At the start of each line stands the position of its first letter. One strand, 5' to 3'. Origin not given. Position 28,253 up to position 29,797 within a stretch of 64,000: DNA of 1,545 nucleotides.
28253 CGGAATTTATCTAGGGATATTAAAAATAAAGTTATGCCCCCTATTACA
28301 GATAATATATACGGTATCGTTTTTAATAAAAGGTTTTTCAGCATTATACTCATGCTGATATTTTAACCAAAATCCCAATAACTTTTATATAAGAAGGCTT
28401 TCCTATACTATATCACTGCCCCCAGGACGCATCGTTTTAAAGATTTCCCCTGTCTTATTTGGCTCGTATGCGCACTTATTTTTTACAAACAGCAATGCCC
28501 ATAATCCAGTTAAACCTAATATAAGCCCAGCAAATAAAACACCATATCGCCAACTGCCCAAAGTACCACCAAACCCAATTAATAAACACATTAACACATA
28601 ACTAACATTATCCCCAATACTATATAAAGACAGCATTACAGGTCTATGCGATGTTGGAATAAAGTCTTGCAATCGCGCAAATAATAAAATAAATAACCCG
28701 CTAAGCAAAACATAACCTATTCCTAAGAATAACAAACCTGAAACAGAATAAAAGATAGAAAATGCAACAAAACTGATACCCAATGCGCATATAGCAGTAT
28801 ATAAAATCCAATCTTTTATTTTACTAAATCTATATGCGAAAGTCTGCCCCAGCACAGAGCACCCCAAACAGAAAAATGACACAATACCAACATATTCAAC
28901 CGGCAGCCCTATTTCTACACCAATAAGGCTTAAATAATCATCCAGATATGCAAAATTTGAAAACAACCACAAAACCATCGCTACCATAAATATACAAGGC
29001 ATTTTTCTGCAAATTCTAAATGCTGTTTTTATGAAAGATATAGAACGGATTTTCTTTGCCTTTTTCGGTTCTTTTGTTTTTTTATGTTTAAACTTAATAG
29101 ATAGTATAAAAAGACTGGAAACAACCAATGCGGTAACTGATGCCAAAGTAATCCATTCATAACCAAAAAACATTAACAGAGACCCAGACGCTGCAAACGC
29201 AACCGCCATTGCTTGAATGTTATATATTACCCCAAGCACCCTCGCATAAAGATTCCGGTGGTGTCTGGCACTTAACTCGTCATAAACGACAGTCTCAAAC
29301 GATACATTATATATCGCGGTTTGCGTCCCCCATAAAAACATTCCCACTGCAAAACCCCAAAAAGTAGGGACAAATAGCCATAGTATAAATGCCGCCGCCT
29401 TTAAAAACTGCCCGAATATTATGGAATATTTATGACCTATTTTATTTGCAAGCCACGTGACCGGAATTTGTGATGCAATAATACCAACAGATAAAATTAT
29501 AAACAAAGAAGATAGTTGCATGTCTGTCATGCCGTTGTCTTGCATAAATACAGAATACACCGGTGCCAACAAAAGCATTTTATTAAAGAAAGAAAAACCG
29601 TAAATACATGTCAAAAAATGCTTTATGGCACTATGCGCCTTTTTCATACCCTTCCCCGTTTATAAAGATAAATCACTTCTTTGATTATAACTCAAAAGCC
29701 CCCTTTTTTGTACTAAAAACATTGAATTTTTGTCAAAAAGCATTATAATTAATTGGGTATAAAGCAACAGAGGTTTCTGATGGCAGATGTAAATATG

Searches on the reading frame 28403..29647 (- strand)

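Call 43: search_protein_families(library=pfam, proteins=[window:28403-29647:-], max_evalue=0.00001)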
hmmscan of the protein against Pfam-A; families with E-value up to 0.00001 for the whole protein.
window:28403-29647:- (414 aa): 1 family
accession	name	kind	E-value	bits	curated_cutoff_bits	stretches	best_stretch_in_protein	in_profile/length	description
PF07690.21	MFS_1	-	6.5e-27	94.8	33.4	2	14-324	3-320/347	Major Facilitator Superfamily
